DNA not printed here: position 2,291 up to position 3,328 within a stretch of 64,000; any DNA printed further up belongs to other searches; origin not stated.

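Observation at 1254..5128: Putative self-contained periplasmic 'make-your-own electron acceptor' operon: enoate reductase, tetraheme cytochrome, exported cupin lyase and porin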

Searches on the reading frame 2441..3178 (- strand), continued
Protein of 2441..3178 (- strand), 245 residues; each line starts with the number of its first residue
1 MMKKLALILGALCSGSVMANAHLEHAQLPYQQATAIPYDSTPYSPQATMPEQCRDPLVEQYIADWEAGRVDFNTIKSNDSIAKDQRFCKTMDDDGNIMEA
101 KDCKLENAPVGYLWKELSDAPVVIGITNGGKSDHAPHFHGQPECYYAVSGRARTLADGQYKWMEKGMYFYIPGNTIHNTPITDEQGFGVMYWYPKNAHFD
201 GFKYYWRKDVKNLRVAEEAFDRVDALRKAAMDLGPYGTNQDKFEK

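Call 57: search_solved_structures(query=A1, max_evalue=1, show_alignments=5)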
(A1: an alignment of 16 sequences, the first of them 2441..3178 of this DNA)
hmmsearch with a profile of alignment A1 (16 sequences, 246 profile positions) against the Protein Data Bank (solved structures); distinct sequences matched with E-value up to 1: 64 (the best 60 are shown).
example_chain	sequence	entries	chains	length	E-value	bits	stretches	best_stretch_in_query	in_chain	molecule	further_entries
6a53_A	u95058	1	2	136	3.4e-09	39.3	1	109-205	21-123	Novel protein with potential Cupin domain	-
5tfz_A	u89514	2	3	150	4.5e-09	38.9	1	109-205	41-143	dimethylsulfoniopropionate lyase DddK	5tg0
6a55_A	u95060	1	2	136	1.2e-08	37.6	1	109-196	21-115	Novel protein with potential Cupin domain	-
6a54_A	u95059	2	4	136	1.7e-07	33.7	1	109-205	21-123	Novel protein with potential Cupin domain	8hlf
1y3t_A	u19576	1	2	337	4.7e-06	29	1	136-181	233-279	Hypothetical protein yxaG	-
2h0v_A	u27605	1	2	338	4.8e-06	29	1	136-181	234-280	Quercetin 2,3-dioxygenase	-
8hfb_A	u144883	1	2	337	4.7e-05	25.8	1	136-180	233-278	Quercetin 2,3-dioxygenase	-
4lul_A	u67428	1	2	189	0.00062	22.1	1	136-200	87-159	Glucose-6-phosphate isomerase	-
1j3p_A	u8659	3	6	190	0.00074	21.8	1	136-199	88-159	Phosphoglucose Isomerase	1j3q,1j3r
7zvy_G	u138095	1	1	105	0.00084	21.7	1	135-188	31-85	Cupin_2 domain-containing protein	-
7zvy_E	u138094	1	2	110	0.00094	21.5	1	135-188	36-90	Cupin_2 domain-containing protein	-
7zvm_A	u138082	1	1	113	0.00095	21.5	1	136-188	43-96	Mannose-6-phosphate isomerase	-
7zvy_B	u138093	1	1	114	0.001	21.4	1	135-188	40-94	Cupin_2 domain-containing protein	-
7zvy_A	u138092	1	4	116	0.0011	21.3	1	135-188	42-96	Cupin_2 domain-containing protein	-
4luk_A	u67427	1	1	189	0.0023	20.2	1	136-200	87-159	Glucose-6-phosphate isomerase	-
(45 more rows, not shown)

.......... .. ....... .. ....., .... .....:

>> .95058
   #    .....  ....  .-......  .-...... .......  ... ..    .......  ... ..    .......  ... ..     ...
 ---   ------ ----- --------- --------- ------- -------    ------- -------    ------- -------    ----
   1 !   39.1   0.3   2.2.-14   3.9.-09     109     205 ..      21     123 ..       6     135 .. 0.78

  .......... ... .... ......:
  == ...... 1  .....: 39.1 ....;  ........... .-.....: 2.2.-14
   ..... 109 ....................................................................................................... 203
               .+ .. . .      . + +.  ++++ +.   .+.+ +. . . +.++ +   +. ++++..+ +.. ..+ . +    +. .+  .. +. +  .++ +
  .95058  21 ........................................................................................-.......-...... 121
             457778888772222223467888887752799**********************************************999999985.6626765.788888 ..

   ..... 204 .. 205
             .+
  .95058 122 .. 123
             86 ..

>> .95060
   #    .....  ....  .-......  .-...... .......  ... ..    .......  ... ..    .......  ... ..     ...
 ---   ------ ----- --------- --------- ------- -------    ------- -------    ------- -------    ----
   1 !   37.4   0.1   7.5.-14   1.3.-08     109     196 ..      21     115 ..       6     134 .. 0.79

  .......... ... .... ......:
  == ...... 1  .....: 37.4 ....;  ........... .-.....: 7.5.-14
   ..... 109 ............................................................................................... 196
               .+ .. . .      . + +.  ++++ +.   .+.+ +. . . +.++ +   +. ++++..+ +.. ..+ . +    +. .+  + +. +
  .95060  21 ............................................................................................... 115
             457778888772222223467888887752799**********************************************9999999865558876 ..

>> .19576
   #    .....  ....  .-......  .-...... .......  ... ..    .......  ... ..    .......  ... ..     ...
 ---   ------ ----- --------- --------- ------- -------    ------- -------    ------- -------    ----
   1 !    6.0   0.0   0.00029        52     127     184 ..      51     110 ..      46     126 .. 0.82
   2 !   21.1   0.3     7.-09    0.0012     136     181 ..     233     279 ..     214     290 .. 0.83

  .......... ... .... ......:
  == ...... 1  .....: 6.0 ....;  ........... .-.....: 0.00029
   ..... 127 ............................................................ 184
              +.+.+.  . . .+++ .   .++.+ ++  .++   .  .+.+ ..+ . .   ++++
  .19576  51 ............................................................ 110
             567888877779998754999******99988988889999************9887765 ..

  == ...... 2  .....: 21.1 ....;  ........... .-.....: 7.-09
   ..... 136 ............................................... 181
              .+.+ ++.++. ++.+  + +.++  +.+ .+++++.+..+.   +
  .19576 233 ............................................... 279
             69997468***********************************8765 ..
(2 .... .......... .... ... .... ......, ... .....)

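Call 74: search_protein_families(library=ncbifam, proteins=[L001:8352-9719:+, L001:2770-5100:-, L001:2282-2641:-, L002:8320-9678:-, L003:9517-9867:+, L001:7408-8202:+], max_evalue=0.00001)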
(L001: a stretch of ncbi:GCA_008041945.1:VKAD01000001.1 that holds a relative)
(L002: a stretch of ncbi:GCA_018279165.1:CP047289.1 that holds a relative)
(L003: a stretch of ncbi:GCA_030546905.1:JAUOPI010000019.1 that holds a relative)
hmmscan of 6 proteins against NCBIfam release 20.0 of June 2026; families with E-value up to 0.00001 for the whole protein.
L001:8352-9719:+ (455 aa): 4 families
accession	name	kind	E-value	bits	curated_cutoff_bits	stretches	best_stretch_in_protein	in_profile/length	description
NF058570.1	trimeth_mono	equivalog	1.6e-249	828.4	675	1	4-446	1-442/443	trimethylamine monooxygenase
NF040505.1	ArsO_flavin_mono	equivalog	1.4e-16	60.9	425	1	97-215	70-178/346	ArsO family NAD(P)H-dependent flavin-containing monooxygenase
NF009409.0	PRK12770.1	subfamily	1.5e-08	34.1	343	0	192-230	168-206/360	putative glutamate synthase subunit beta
TIGR04018.1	Bthiol_YpdA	hypoth_equivalog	1.1e-06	27.7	339.9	0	125-223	92-178/316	YpdA family putative bacillithiol disulfide reductase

L001:2770-5100:- (776 aa): 10 families
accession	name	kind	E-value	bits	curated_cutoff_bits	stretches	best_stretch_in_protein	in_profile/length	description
NF053776.1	TmaoDeMthMsil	equivalog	0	1075.3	1100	1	21-776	9-763/763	trimethylamine N-oxide demethylase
NF001567.0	PRK00389.1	subfamily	7.3e-76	255.4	300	1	396-770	2-356/359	glycine cleavage system aminomethyltransferase GcvT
TIGR00528.1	gcvT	equivalog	2.4e-62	211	235.85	1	398-767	2-360/362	glycine cleavage system aminomethyltransferase GcvT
TIGR01372.1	soxA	subfamily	3.5e-56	190.6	1164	1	431-775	647-995/996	sarcosine oxidase subunit alpha family protein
NF010093.0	PRK13579.1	equivalog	3.6e-42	144.5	459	1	402-769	14-366/371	glycine cleavage system aminomethyltransferase GcvT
NF009133.0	PRK12486.1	equivalog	1.5e-34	119.5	410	1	431-755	45-360/369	dimethylsulfoniopropionate demethylase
TIGR03424.1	urea_degr_1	equivalog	6.3e-25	88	284.7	1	180-373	7-197/198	urea amidolyase associated protein UAAP2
TIGR03425.1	urea_degr_2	hypoth_equivalog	6.8e-16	58.2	205.95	1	181-391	7-220/233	urea amidolyase associated protein UAAP1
NF047885.1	VanMgalDeMLigM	equivalog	6.3e-14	51.8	580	1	412-642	19-251/461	vanillate/3-O-methylgallate O-demethylase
NF047633.1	SyrngDmethDesA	equivalog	4.9e-13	48.4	800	1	421-642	29-250/453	syringate O-demethylase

L001:2282-2641:- (119 aa): 1 family
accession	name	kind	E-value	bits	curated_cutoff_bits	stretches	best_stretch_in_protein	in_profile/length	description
NF012001.0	PRK15457.1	equivalog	3.2e-09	36.8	193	1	30-103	147-216/233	ethanolamine utilization acetate kinase EutQ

L002:8320-9678:- (452 aa): 0 families

L003:9517-9867:+ (116 aa): 0 families

L001:7408-8202:+ (264 aa): 6 families
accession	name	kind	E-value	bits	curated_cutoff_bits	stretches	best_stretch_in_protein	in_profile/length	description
TIGR00229.1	sensory_box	domain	5.5e-21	75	22.9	1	17-135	3-124/126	PAS domain S-box protein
NF053781.1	cdiGMPphdstlr2612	equivalog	9.3e-11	40.1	1600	1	17-152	713-853/1268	Tlr1612 family c-di-GMP phosphodiesterase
NF041880.1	EPS_EpsF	equivalog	3.2e-10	39.1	900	1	16-114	141-242/492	response regulator EpsF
NF008467.0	PRK11359.1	equivalog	1.7e-07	29.7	857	0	13-152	130-270/800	oxygen-sensing cyclic-di-GMP phosphodiesterase DosP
NF041777.1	sens_FixL_Rhizob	equivalog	4e-07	29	850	0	35-200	12-177/485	sensor protein FixL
NF007298.0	PRK09776.1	equivalog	6.2e-07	27.7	1135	1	36-244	319-526/1111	diguanylate cyclase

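Call 77: find_encoding_contigs(protein=P0032, flank=8000, max_places=2)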
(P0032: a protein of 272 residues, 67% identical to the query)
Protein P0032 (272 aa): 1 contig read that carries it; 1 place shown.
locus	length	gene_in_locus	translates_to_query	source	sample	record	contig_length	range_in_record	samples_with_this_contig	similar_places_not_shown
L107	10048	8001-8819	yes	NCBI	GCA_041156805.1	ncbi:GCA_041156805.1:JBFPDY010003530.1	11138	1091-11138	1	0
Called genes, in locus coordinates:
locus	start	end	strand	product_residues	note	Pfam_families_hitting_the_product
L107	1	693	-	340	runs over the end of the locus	PF08240:ADH_N, PF00107:ADH_zinc_N, PF13602:ADH_zinc_N_2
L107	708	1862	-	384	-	PF02771:Acyl-CoA_dh_N, PF02770:Acyl-CoA_dh_M, PF00441:Acyl-CoA_dh_1, PF08028:Acyl-CoA_dh_2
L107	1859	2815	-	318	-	PF02653:BPD_transp_2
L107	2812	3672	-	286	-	PF02653:BPD_transp_2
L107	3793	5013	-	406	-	PF13433:Peripla_BP_5, PF13458:Peripla_BP_6, PF01094:ANF_receptor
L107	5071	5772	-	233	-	PF00005:ABC_tran, PF02463:SMC_N (weak), PF13304:AAA_21 (faint)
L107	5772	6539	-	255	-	PF00005:ABC_tran, PF13304:AAA_21 (faint), PF12399:BCA_ABC_TP_C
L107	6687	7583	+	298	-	PF00126:HTH_1, PF03466:LysR_substrate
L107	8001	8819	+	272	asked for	PF07883:Cupin_2 (weak)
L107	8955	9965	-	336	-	PF02653:BPD_transp_2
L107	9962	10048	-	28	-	?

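Call 78: find_encoding_contigs(protein=P0025, flank=8000, max_places=2)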
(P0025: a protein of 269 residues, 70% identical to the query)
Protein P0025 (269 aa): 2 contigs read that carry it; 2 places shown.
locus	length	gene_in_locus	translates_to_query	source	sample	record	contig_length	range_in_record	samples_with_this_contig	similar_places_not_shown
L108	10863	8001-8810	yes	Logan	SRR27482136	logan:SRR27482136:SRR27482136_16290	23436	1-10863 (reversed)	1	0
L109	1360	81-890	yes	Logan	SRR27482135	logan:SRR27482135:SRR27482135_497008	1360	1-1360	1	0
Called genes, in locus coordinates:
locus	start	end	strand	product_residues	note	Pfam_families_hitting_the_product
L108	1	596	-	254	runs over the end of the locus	PF00497:SBP_bac_3 (faint)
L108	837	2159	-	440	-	PF12912:N_NLPC_P60, PF12913:SH3_6, PF00877:NLPC_P60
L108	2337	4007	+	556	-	PF14240:YHYH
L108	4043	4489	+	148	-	PF06966:DUF1295 (weak), PF04191:PEMT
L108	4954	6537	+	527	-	PF00009:GTP_EFTU, PF01926:MMR_HSR1 (faint), PF22042:EF-G_D2, PF03144:GTP_EFTU_D2, PF14492:EFG_III (weak), PF16658:RF3_C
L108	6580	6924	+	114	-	PF01521:Fe-S_biosyn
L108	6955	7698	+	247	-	PF01648:ACPS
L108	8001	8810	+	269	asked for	PF07883:Cupin_2 (weak)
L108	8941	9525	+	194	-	PF06080:DUF938, PF13649:Methyltransf_25 (weak)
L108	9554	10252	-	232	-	PF04055:Radical_SAM (weak)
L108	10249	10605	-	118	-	PF01242:PTPS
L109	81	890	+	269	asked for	PF07883:Cupin_2 (weak)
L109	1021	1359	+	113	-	?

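Call 80: search_protein_families(library=ncbifam, proteins=[L093:1597-2619:-, L093:62-1600:-, L093:2634-3788:-, L093:5718-6938:-, L093:8567-9505:+], max_evalue=1e-10)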
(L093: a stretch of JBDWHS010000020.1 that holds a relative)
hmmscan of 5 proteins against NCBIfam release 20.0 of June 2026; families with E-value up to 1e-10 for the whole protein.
L093:1597-2619:- (340 aa): 22 families
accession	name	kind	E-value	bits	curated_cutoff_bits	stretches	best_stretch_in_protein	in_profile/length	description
TIGR02824.1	quinone_pig3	subfamily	1.2e-43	149.4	296.8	1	114-337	92-324/325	putative NAD(P)H quinone oxidoreductase, PIG3 family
NF010344.0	PRK13771.1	subfamily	3.6e-41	141.2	349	1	14-338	12-333/334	putative alcohol dehydrogenase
NF041172.1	AcrlCoa_red_Thmprot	equivalog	4.3e-38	131.1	500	1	15-337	13-333/334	acryloyl-CoA reductase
NF006940.0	PRK09422.1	equivalog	4.9e-33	114.5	344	1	16-338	13-335/338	alcohol dehydrogenase AdhP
NF003808.0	PRK05396.1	equivalog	7.5e-29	100.7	380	1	15-329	13-332/341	L-threonine 3-dehydrogenase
TIGR00692.1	tdh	equivalog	9.2e-28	97.2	458.35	1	15-325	11-328/340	L-threonine 3-dehydrogenase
TIGR01751.1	crot-CoA-red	equivalog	4.8e-25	88.1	378.55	1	61-223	80-252/398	crotonyl-CoA carboxylase/reductase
NF047908.1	AldhRedAhr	equivalog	3.5e-23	82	470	1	26-327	27-324/335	NADPH-dependent aldehyde reductase Ahr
TIGR02823.1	oxido_YhdH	subfamily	4.5e-23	81.6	297.25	1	17-337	16-323/324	acrylyl-CoA reductase family protein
TIGR03989.1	Rxyl_3153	subfamily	2.4e-21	76.4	440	1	114-295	139-323/370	NDMA-dependent alcohol dehydrogenase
TIGR03366.1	HpnZ_proposed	hypoth_equivalog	4.5e-19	68.8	328.1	1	109-285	103-278/315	putative phosphonate catabolism associated alcohol dehydrogenase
NF041097.1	keto_inos_dh_IolM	equivalog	7.5e-17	61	450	1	12-329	37-381/389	scyllo-inosose 3-dehydrogenase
TIGR03451.1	mycoS_dep_FDH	equivalog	1.1e-16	60.7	512.9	1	104-262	122-277/358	S-(hydroxymethyl)mycothiol dehydrogenase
NF041183.1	Pks2_ls1_myc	equivalog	2.6e-15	54.4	2400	1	10-230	1415-1613/2086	sulfolipid-1 biosynthesis phthioceranic/hydroxyphthioceranic acid synthase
TIGR02822.1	adh_fam_2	subfamily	9.9e-15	54.4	283.5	1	14-332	14-324/329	zinc-binding alcohol dehydrogenase family protein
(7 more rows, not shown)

L093:62-1600:- (512 aa): 86 families (the best 25 are shown)
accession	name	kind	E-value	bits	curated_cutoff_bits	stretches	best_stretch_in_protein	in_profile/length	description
NF038341.1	ligase_FadD4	exception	4.7e-185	615.8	850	1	9-511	2-504/506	fatty-acid--CoA ligase FadD4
NF009929.0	PRK13390.1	equivalog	1.8e-146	488.5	951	1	13-508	6-501/501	acyl-CoA synthetase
NF009071.0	PRK12406.1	subfamily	4.3e-131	437.8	701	1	32-512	13-503/510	acyl-CoA synthetase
NF004837.0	PRK06187.1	subfamily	4.6e-105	351.9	476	1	10-512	14-523/531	long-chain-fatty-acid--CoA ligase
NF006182.0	PRK08316.1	subfamily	1.9e-83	280.7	663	1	10-511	17-517/523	fatty acyl-CoA synthetase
NF004797.0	PRK06145.1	equivalog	3.9e-74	249.8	850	1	5-511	3-495/499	acyl-CoA synthetase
NF038344.1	bile_CoA_BaiB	exception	1.8e-70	237.8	650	1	30-509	45-499/504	bile acid--CoA ligase BaiB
NF009233.0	PRK12583.1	subfamily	1.1e-69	235.3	832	1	161-509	203-548/558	fatty acid CoA ligase family protein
NF005857.1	PRK07786.1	exception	3.4e-69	233.7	733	1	4-511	9-512/513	fatty-acid--CoA ligase FadD5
NF005801.1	PRK07656.1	equivalog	2.1e-67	227.9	657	1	29-508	24-500/500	FadD3 family acyl-CoA ligase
NF005863.0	PRK07798.1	subfamily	2.7e-67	227.6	543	1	16-502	16-522/540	acyl-CoA synthetase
NF052580.1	Str24CoAsynCasG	equivalog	1.7e-66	224.8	750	1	33-507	67-546/548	steroid-24-oyl-CoA synthetase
NF005676.0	PRK07470.1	equivalog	3.1e-66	224.1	774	1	5-510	21-528/544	acyl-CoA synthetase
NF005702.0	PRK07514.1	subfamily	3.2e-66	223.7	558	1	5-511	4-500/506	malonyl-CoA synthase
NF006181.0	PRK08314.1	subfamily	6e-66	222.8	705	1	140-510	183-553/563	long-chain-fatty-acid--CoA ligase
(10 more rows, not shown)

L093:2634-3788:- (384 aa): 15 families
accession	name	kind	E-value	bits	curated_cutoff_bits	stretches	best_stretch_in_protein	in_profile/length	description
NF042972.1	AcrlCoAredClosAcrC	equivalog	9.8e-51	172.6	640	1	12-366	13-367/378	acryloyl-CoA reductase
NF045552.1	GlutCoADH_Des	equivalog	2.1e-46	158.9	470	1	13-366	14-370/387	glutaryl-CoA dehydrogenase Acd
NF042439.1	SulpropCoADesulf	equivalog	1.6e-43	148.9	600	1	16-372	5-367/379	3-sulfinopropanoyl-CoA desulfinase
NF043006.1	CyhCrbnylCoADH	equivalog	5.1e-41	140.9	650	1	11-365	11-365/380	cyclohexane-1-carbonyl-CoA dehydrogenase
NF053553.1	prodigi_MBC_PigA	equivalog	1.4e-39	136.3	500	1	8-370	9-374/381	prodigiosin MBC biosynthesis dehydrogenase PigA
NF045652.1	ProlPCPDhRedW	equivalog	1.6e-35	122.7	650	1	6-322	2-321/376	L-prolyl-[peptidyl-carrier protein] dehydrogenase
TIGR03207.1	cyc_hxne_CoA_dh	equivalog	2.9e-35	121.7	575.35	1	11-320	8-317/372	cyclohexanecarboxyl-CoA dehydrogenase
NF058590.1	AcCoDHFadEBacil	equivalog_domain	3.2e-33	115.1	600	1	13-310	30-326/586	acyl-CoA dehydrogenase FadE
NF008997.0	PRK12341.1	equivalog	7.7e-28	97.6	537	1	29-368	31-369/382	acyl-CoA dehydrogenase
NF052270.1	Staph_DH_FadE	equivalog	7.7e-25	87.4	600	1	101-363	122-381/400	acyl-CoA dehydrogenase FadE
NF002885.1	PRK03354.1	equivalog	3.9e-23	82.1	540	1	41-373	43-371/378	crotonobetainyl-CoA dehydrogenase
TIGR03203.1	pimD_small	equivalog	2.8e-22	79.3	652.7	1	32-324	35-325/378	pimeloyl-CoA dehydrogenase small subunit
TIGR04022.1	sulfur_SfnB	equivalog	6.4e-16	58.2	430.9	1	10-361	9-366/391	SfnB family sulfur acquisition oxidoreductase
NF049984.1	Rv1679_FadE16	equivalog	2.9e-14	53.1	600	1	45-321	34-311/371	Rv1679 family acyl-CoA dehydrogenase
TIGR03204.1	pimC_large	equivalog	1e-13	50.9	623.85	1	79-292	88-293/395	pimeloyl-CoA dehydrogenase large subunit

L093:5718-6938:- (406 aa): 2 families
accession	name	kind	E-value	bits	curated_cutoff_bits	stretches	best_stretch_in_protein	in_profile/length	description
NF011933.0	PRK15404.1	subfamily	5.5e-31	108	477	1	14-363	11-347/370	high-affinity branched-chain amino acid ABC transporter substrate-binding protein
TIGR03407.1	urea_ABC_UrtA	exception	3.3e-14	52.6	492.75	1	32-346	2-311/361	urea ABC transporter substrate-binding protein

L093:8567-9505:+ (312 aa): 26 families (the best 25 are shown)
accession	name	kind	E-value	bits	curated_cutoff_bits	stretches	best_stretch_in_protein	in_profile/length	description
NF008352.0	PRK11139.1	subfamily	5.6e-59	199.7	288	1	16-309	3-296/305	transcriptional regulator GcvA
TIGR03418.1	chol_sulf_TF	equivalog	3.3e-43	147.8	324.8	1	21-302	3-289/291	choline sulfate utilization transcriptional regulator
NF007491.0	PRK10086.1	equivalog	3.6e-41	141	316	1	21-303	19-307/313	DNA-binding transcriptional regulator DsdC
NF041130.1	PenR_Burk_TF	exception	2.1e-32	112.5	625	1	20-302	9-286/292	beta-lactamase transcriptional regulator PenR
TIGR02036.1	dsdC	equivalog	4.5e-32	111.3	352.4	1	23-273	12-269/302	DNA-binding transcriptional regulator DsdC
NF040786.1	LysR_Sec_metab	equivalog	1.5e-23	83.3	250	1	20-300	2-293/298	selenium metabolism-associated LysR family transcriptional regulator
NF008416.0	PRK11242.1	equivalog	7.2e-21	74.8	277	1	24-191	6-177/300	transcriptional regulator CynR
NF047520.1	trans_act_CidR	equivalog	2.9e-19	69.3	415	1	20-188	2-174/292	cidABC operon transcriptional activator CidR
NF040888.1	trans_reg_YafC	equivalog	9.8e-18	64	470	1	21-272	5-259/293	DNA-binding transcriptional regulator YafC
TIGR02424.1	TF_pcaQ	equivalog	1.2e-16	60.5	303.8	1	23-205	7-196/300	pca operon transcription factor PcaQ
TIGR03339.1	phn_lysR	subfamily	9e-14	51.4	341.1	1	25-255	3-236/279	aminoethylphosphonate catabolism associated LysR family transcriptional regulator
NF047711.1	PutUtilRegPtrR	equivalog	9.9e-14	51.1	400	1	22-259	4-241/283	putrescine utilization regulator PtrR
NF007439.0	PRK09986.1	equivalog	3.4e-13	49.6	290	1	22-256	10-253/296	LysR family transcriptional regulator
NF040889.1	trans_reg_YeiE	equivalog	3.4e-13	49.5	480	1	23-268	7-253/288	DNA-binding transcriptional regulator YeiE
NF002964.0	PRK03635.1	subfamily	3.4e-13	49.3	197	1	23-268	7-256/297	ArgP/LysG family DNA-binding transcriptional regulator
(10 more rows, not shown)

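Call 92: search_protein_representatives(alignment_id=A1)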
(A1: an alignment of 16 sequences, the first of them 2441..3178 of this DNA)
Query: 16 sequences, 246 profile positions. Proteins with E-value up to 0.001 (for the whole library): 340; up to 1e-10: 49; up to 1e-30: 28. The best 150 are listed.
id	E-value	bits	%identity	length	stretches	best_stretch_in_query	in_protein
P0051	7.8e-100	349.3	-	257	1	26-245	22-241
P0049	3.0e-91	321.2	-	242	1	70-245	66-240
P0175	2.6e-86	305.0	-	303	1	33-244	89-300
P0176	3.9e-83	294.6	-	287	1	33-245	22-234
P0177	2.8e-82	291.8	-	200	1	32-231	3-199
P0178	6.6e-79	280.8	-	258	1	38-239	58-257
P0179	7.7e-76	270.7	-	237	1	29-241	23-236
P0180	2.5e-73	262.5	-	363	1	34-241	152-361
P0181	1.5e-72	260.0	-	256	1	33-241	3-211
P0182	4.2e-71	255.2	-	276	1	33-239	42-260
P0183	2.0e-69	249.7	-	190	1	94-245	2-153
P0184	3.2e-65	235.9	-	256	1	36-239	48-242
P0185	2.6e-64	233.0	-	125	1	95-216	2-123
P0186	7.8e-64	231.4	-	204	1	38-237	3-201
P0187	7.9e-61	221.6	-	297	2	26-195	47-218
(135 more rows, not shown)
